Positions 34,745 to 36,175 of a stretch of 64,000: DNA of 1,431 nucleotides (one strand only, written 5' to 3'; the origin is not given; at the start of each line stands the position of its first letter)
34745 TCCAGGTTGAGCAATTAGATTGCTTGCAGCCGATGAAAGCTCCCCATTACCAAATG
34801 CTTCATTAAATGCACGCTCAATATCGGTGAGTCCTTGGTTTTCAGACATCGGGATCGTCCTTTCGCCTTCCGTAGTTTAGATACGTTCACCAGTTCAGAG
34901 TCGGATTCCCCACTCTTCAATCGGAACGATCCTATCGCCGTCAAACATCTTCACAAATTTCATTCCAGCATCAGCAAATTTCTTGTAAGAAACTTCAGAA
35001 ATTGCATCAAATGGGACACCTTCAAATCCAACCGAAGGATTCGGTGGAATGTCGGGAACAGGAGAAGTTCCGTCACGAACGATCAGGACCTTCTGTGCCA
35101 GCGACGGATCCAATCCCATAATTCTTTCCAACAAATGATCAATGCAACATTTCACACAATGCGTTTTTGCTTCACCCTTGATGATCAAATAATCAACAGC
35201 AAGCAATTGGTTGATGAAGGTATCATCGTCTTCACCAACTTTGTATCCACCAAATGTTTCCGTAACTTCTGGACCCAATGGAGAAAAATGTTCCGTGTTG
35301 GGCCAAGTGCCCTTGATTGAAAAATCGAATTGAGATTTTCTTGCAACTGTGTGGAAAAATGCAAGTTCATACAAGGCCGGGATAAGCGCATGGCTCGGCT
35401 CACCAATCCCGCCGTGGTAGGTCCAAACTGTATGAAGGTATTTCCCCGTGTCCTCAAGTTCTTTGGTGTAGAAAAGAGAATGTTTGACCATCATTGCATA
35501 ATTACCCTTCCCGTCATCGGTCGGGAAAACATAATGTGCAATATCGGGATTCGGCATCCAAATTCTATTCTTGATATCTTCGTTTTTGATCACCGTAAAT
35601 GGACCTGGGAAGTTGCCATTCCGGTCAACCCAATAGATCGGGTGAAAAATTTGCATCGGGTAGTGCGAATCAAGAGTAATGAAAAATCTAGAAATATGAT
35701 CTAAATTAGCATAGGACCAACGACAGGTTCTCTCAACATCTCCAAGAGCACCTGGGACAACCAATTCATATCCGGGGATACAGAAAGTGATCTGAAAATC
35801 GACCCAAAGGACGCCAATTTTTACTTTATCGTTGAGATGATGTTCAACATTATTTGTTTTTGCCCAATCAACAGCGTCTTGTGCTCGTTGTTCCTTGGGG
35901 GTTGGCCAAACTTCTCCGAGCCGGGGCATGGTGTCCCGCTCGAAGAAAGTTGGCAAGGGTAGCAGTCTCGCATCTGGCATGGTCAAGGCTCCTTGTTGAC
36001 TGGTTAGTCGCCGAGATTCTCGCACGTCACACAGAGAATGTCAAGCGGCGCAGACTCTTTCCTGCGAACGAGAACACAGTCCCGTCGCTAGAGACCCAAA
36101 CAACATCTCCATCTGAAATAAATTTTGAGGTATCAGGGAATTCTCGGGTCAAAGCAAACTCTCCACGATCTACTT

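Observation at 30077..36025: Phage-borne Preiss-Handler-type NAD+ rebuilding gene set (NadE + PncB-like + cysteine-hydrolase-like), with a MORN protein in the same operon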

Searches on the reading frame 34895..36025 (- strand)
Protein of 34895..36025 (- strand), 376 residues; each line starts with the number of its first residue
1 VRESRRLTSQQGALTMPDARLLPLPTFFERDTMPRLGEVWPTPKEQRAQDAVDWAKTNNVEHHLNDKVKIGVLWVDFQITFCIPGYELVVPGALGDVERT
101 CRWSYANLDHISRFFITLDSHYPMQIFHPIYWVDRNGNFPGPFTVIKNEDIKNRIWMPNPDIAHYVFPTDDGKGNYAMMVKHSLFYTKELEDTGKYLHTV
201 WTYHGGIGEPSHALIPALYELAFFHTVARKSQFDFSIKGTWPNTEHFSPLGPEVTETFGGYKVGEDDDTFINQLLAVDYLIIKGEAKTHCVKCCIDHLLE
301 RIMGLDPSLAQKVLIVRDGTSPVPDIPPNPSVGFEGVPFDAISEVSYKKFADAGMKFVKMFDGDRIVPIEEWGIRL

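Call 3: search_protein_families(library=pfam, proteins=[window:34895-36025:-], max_evalue=0.01)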
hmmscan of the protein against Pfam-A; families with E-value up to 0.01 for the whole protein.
window:34895-36025:- (376 aa): 0 families

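Call 5: search_protein_families(library=phrogs, proteins=[window:34895-36025:-], max_evalue=0.001)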
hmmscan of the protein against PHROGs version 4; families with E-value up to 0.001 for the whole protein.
window:34895-36025:- (376 aa): 0 families

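Call 6: search_protein_families(library=ncbifam, proteins=[window:34895-36025:-], max_evalue=0.01)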
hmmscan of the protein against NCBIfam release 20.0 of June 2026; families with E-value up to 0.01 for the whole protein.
window:34895-36025:- (376 aa): 0 families

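Call 7: search_solved_structures(query=window:34895-36025:-, max_evalue=10, show_alignments=3)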
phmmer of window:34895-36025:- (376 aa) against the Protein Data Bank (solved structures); distinct sequences matched with E-value up to 10: 6.
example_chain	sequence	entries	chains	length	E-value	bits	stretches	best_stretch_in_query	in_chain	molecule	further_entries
7t0w_B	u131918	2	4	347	1.1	11.4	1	119-159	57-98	Gamma-aminobutyric acid receptor subunit alpha-1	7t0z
9fg0_A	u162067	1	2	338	1.1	11.4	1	119-159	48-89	Gamma-aminobutyric acid receptor subunit alpha-1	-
6d6t_B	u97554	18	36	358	1.1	11.3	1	119-159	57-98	Gamma-aminobutyric acid receptor subunit alpha-1,Gamma-aminobutyric acid receptor subunit | Gamma-aminobutyric acid receptor subunit alpha-1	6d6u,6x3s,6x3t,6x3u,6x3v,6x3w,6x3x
2yxb_A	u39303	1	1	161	1.2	11.2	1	297-345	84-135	Coenzyme B12-dependent mutase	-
7pbd_A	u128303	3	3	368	1.2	11.2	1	119-159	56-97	Gamma-aminobutyric acid receptor subunit alpha-1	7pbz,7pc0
7pbd_D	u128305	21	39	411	1.3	11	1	119-159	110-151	Gamma-aminobutyric acid receptor subunit alpha-1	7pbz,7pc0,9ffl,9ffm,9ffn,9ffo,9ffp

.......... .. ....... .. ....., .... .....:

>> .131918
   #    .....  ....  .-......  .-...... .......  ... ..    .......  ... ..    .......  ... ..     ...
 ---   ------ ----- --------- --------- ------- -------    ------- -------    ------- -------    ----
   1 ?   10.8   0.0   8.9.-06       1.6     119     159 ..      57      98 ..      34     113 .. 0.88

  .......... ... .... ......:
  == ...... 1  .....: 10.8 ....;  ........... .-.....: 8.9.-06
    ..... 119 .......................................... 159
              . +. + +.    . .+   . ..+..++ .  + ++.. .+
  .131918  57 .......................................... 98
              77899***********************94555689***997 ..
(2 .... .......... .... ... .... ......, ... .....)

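Call 8: search_protein_families(library=pfam, proteins=[window:34895-36025:-], max_evalue=10)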
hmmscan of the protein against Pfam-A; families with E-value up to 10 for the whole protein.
window:34895-36025:- (376 aa): 0 families

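Call 9: find_homologous_proteins(query=window:34895-36025:-, max_evalue=0.001)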
Query window:34895-36025:- (376 aa): 317 proteins with E <= 0.001 among 1329 candidates; the best 120 are listed.
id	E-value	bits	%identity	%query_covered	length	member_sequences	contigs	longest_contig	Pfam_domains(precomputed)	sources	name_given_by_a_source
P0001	5.1e-256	867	100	96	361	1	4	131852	-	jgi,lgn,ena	-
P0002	7.7e-77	277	40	92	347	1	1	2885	-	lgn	-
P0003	4.5e-76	274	42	93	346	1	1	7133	-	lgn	-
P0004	9.5e-76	273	43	94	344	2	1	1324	-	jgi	jgi:nicotinamidase-related amidase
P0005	3.4e-75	272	42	93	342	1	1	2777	-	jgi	jgi:nicotinamidase-related amidase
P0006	1.1e-74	270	43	95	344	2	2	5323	-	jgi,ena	-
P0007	1.6e-74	269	41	92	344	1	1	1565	-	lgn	-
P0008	1.6e-74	269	43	91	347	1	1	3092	-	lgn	-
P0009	1.9e-74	269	43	92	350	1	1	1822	-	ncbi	-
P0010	2.2e-74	269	42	95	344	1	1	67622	-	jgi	jgi:nicotinamidase-related amidase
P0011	1.0e-73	267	42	92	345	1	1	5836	-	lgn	-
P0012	1.2e-73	266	40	93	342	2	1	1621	-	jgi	jgi:nicotinamidase-related amidase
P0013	1.6e-73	266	40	91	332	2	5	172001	-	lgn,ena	-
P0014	1.6e-73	266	43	94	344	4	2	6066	-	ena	-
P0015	1.7e-73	266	42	91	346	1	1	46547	-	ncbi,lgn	ncbi:MAG: isochorismatase [Limnothrix sp.]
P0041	3.1e-72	262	40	95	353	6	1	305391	-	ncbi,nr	ncbi:MAG: isochorismatase [Oscillatoria sp. SIO1A7]|nr:isochorismatase [Oscillatoria sp. SIO1A7]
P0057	2.5e-71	259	41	90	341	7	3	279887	-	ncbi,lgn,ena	-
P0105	1.7e-69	253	40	94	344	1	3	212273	-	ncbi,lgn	-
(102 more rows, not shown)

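Call 10: find_encoding_contigs(protein=P0001, flank=10000, max_places=6)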
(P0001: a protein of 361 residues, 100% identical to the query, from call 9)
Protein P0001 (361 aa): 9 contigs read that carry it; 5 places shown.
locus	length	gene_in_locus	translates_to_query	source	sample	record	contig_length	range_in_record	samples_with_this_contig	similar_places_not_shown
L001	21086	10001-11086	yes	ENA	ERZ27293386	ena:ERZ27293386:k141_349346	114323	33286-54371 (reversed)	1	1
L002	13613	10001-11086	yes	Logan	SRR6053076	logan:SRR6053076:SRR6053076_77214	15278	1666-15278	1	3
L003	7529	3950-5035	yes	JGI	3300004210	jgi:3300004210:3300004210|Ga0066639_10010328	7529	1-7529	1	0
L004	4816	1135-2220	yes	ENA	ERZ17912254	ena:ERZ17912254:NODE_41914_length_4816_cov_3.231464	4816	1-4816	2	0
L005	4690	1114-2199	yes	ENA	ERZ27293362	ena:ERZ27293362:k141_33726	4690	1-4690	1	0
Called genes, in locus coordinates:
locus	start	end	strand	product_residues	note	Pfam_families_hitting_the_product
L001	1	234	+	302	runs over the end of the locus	PF01145:Band_7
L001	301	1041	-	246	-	-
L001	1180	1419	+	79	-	-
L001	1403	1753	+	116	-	-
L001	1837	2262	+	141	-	PF01981:PTH2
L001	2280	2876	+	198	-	-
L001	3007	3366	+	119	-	-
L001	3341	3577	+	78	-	-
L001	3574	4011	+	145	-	-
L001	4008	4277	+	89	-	-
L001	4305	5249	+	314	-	PF01844:HNH, PF14279:HNH_5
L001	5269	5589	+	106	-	-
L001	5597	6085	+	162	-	-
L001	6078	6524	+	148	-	-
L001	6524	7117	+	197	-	-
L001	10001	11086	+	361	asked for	-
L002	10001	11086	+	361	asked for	-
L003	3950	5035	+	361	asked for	-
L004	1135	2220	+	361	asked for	-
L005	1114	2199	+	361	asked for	-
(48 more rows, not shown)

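Call 18: predict_structure(alignment_id=A1)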
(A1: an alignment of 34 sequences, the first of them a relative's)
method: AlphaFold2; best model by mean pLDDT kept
length: 361 residues; sequences in the alignment: 34
mean_pLDDT: 83.2   pTM: 0.85
mean pLDDT of the five models: 83.2, 82.7, 81.8, 81.7, 81.6
residues with pLDDT >= 90: 177; 70-90: 114; 50-70: 40; < 50: 30
segments of 3 or more residues with pLDDT < 50: 65-71, 190-197, 307-310, 314-323
pLDDT, mean of each block of 10 residues (from residue 1): 80 76 75 96 97 95 54 62 90 97 76 91 88 95 94 93 95 87 73 48 88 92 75 84 86 93 93 80 94 97 62 48 62 93 92 93 85
secondary structure, 60 per line:
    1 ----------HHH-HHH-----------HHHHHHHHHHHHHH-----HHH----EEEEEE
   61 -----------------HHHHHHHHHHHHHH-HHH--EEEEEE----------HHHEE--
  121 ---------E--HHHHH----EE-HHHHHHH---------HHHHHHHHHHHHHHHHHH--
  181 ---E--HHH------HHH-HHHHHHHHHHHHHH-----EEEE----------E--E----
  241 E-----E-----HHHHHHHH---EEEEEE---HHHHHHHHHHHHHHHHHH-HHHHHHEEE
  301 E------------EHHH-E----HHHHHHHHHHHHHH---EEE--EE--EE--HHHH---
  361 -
elements in order: H29-42 E55-60 H78-91 E98-103 H133-137 H145-151 H161-178 H200-213 E219-222 H253-260 E264-269 H273-290 H292-297 E298-301 H324-337 E341-343 H354-357

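Call 22: fold_search(model_id=the predicted structure, library=pdb)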
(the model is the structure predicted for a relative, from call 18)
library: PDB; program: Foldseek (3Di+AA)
matches with E <= 10: 537; with E <= 0.001: 2
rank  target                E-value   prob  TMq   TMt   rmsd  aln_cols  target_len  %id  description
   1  3v8e_A                1.2e-04  1.00  0.39  0.60   7.7       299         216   13  Crystal structure of the yeast nicotinamidase Pnc1p bound to the inhibitor nicotinaldehyde (released 2012-01-25)
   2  2h0r_A                1.2e-04  1.00  0.40  0.63   7.6       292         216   14  Structure of the Yeast Nicotinamidase Pnc1p (released 2007-03-27)
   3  3r2j_A                4.5e-03  1.00  0.35  0.59   7.8       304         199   13  Crystal Structure of PnC1 from L. infantum in complex with nicotinate (released 2011-08-24)
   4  3r2j_B                5.1e-03  1.00  0.35  0.58   8.5       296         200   13  Crystal Structure of PnC1 from L. infantum in complex with nicotinate (released 2011-08-24)
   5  1ilw                  7.6e-03  1.00  0.34  0.62   8.3       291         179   14  Crystal Structure of Pyrazinamidase/Nicotinamidase of Pyrococcus horikoshii (released 2001-12-12)
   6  3o90_B                1.5e-02  0.95  0.30  0.51  12.5       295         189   12  High resolution crystal structures of Streptococcus pneumoniae nicotinamidase with trapped intermediates provide insig (released 2011-01-12)
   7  3o92_C                1.6e-02  0.94  0.30  0.51   8.5       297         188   12  High resolution crystal structures of Streptococcus pneumoniae nicotinamidase with trapped intermediates provide insig (released 2011-01-12)
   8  3o91_A                1.6e-02  0.93  0.29  0.50  12.6       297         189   12  High resolution crystal structures of Streptococcus pneumoniae nicotinamidase with trapped intermediates provide insig (released 2011-01-12)
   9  3o93_A                1.7e-02  0.94  0.30  0.49   8.5       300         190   12  High resolution crystal structures of Streptococcus pneumoniae nicotinamidase with trapped intermediates provide insig (released 2011-01-12)
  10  3o94_B                2.7e-02  0.96  0.32  0.55   8.2       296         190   13  High resolution crystal structures of Streptococcus pneumoniae nicotinamidase with trapped intermediates provide insig (released 2011-01-12)
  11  3hb7_H                2.7e-02  0.95  0.29  0.54  11.0       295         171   11  The Crystal Structure of an Isochorismatase-like Hydrolase from Alkaliphilus metalliredigens to 2.3A (released 2009-07-07)
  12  3o93_C                3.3e-02  0.90  0.30  0.51   8.5       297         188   12  High resolution crystal structures of Streptococcus pneumoniae nicotinamidase with trapped intermediates provide insig (released 2011-01-12)
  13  3ot4_H                3.3e-02  0.84  0.29  0.48  13.0       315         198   13  Structure and Catalytic Mechanism of Bordetella bronchiseptica nicF (released 2011-09-21)
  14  3o94_A                4.6e-02  0.87  0.30  0.52  12.4       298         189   12  High resolution crystal structures of Streptococcus pneumoniae nicotinamidase with trapped intermediates provide insig (released 2011-01-12)
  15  3o93_D                4.6e-02  0.80  0.29  0.50  12.6       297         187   13  High resolution crystal structures of Streptococcus pneumoniae nicotinamidase with trapped intermediates provide insig (released 2011-01-12)
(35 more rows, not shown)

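Call 23: search_solved_structures(query=A1, max_evalue=10, show_alignments=4)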
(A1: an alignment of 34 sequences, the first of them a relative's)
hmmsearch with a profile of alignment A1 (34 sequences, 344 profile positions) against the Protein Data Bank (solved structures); distinct sequences matched with E-value up to 10: 4.
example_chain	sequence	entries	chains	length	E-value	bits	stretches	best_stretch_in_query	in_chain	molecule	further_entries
3pl1_A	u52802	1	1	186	0.06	15.4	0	52-82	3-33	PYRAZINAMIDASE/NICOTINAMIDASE PNCA (PZase)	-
3irv_A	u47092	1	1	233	0.11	14.6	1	49-85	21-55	CYSTEINE HYDROLASE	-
2wt9_A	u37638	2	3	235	0.17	13.9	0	257-280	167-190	NICOTINAMIDASE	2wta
3qta_A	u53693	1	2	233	1.3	11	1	254-319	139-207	Chemotaxis protein CheC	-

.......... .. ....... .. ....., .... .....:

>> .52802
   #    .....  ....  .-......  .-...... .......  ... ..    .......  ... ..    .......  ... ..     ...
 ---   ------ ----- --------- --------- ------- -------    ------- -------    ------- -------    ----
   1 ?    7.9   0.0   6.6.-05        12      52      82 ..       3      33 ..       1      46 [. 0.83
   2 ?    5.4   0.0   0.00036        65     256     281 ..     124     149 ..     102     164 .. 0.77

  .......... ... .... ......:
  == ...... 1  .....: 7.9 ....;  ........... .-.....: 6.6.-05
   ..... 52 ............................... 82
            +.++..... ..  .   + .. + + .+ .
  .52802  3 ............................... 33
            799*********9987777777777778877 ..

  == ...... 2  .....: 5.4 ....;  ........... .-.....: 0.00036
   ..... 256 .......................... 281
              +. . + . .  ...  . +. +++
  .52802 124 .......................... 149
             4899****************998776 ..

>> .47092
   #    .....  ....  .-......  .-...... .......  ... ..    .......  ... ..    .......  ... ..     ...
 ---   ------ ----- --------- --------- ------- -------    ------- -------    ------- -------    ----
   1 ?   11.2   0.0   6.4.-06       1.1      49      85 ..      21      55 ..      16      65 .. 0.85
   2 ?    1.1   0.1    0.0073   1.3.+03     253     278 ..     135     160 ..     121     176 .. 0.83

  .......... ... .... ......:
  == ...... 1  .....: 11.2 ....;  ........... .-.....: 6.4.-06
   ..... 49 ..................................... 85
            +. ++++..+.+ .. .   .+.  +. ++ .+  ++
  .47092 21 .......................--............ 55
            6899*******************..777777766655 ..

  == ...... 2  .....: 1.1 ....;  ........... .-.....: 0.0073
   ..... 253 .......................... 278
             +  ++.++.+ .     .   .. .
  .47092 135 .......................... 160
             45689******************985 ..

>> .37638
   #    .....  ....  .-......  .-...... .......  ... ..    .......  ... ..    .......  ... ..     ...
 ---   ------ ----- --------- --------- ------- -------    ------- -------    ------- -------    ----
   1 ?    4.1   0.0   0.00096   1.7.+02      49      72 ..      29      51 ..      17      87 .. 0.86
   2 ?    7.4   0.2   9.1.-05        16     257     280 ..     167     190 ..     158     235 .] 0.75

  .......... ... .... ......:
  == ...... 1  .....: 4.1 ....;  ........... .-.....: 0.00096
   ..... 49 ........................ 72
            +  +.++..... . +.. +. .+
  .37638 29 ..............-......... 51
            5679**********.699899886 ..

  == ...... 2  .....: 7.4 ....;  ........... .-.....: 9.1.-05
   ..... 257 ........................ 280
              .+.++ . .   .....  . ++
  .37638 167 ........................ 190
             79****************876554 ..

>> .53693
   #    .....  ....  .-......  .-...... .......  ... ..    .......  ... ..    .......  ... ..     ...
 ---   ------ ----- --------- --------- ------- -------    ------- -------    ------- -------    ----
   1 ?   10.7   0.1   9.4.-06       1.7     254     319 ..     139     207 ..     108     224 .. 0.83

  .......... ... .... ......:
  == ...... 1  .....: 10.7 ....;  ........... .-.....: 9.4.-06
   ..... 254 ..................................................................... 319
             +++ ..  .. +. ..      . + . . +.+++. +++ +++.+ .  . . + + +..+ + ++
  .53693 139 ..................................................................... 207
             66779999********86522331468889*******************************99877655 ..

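Call 27: find_related_loci(query=A1, collection=viral_contigs, flank=10000)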
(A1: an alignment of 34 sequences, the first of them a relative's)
Query A1 (361 aa) in viral_contigs; peptide patterns used: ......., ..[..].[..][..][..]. (x = any residue, [..] = any of these).
44 stretches matched a pattern; 19 encode a relative of the query (tblastn E <= 1e-3); 19 distinct loci.
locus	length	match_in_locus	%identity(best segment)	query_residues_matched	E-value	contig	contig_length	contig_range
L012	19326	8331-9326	42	5-357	3e-79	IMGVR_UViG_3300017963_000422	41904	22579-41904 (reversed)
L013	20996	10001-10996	42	5-357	3e-79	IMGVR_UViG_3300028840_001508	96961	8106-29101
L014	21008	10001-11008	37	7-361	4e-66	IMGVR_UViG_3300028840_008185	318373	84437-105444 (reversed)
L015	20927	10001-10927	30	6-347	2e-40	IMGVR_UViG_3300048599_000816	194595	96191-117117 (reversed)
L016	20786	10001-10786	30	56-346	2e-36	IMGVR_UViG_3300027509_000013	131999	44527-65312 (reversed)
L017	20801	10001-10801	30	54-347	1e-33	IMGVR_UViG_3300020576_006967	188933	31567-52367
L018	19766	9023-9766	31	54-341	3e-30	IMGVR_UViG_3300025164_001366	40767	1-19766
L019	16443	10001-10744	31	54-341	3e-30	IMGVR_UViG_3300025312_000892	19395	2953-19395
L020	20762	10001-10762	28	53-341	4e-30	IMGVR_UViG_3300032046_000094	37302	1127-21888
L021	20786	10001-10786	29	52-342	3e-30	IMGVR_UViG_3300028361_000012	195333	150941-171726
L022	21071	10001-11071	28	6-348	2e-29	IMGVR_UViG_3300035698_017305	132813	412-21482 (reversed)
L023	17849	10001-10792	27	43-341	1e-28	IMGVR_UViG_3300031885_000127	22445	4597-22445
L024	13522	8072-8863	27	43-341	1e-28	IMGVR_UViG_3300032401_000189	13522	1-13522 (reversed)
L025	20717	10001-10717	30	52-308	3e-28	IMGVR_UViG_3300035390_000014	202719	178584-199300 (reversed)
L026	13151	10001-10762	27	53-341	9e-28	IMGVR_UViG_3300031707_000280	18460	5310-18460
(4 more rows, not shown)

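Call 34: find_encoding_contigs(protein=P0041, flank=6000, max_places=2)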
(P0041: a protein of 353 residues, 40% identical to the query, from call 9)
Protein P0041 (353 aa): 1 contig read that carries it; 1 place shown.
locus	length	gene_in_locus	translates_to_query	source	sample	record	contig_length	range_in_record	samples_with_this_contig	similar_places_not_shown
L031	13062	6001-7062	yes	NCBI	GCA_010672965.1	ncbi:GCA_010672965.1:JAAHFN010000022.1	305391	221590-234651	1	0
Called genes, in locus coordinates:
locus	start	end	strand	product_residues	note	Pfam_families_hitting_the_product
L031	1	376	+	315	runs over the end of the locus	PF02219:MTHFR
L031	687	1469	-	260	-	PF06452:CBM9_1, PF16011:CBM9_2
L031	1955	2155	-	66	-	-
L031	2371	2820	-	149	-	PF13565:HTH_32 (faint), PF08281:Sigma70_r4_2 (weak), PF13384:HTH_23 (weak), PF13551:HTH_29 (weak), PF13592:HTH_33 (weak)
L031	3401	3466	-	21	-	-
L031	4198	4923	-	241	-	PF00293:NUDIX, PF19368:WHD_AraR, PF21906:WHD_NrtR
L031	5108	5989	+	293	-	PF13672:PP2C_2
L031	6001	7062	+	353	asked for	-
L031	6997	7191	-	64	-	-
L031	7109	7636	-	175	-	PF06094:GGACT, PF13772:AIG2_2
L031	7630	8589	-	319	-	PF00072:Response_reg, PF00990:GGDEF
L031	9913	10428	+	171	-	PF02391:MoaE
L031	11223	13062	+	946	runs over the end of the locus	-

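Call 35: find_encoding_contigs(protein=P0105, flank=6000, max_places=2)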
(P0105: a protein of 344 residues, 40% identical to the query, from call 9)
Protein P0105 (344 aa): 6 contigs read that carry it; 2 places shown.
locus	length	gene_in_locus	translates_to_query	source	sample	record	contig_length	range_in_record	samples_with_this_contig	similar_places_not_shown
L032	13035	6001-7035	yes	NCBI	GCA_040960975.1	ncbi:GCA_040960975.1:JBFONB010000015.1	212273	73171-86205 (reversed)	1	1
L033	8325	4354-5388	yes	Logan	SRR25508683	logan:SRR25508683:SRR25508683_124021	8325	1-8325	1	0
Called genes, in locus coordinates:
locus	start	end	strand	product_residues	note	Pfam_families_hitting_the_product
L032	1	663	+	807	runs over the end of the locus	PF00708:Acylphosphatase, PF07503:zf-HYPF, PF01300:Sua5_yciO_yrdC, PF17788:HypF_C, PF22521:HypF_C_2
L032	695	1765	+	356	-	PF01924:HypD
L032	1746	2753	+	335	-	PF00586:AIRS, PF02769:AIRS_C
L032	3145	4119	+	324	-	PF13623:SurA_N_2, PF13624:SurA_N_3, PF09312:SurA_N, PF13145:Rotamase_2, PF13616:Rotamase_3, PF00639:Rotamase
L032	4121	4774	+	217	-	PF00551:Formyl_trans_N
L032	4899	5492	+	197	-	PF03602:Cons_hypoth95, PF05175:MTS (faint), PF09445:Methyltransf_15 (weak), PF13847:Methyltransf_31 (weak)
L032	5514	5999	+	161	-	PF01467:CTP_transf_like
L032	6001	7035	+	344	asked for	-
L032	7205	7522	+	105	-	-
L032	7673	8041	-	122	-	-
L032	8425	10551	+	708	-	PF04773:FecR, PF20245:DUF6600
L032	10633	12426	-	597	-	PF08439:Peptidase_M3_N, PF01432:Peptidase_M3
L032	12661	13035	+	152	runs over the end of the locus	PF00075:RNase_H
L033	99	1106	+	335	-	PF00586:AIRS, PF02769:AIRS_C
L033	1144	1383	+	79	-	-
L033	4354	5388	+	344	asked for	-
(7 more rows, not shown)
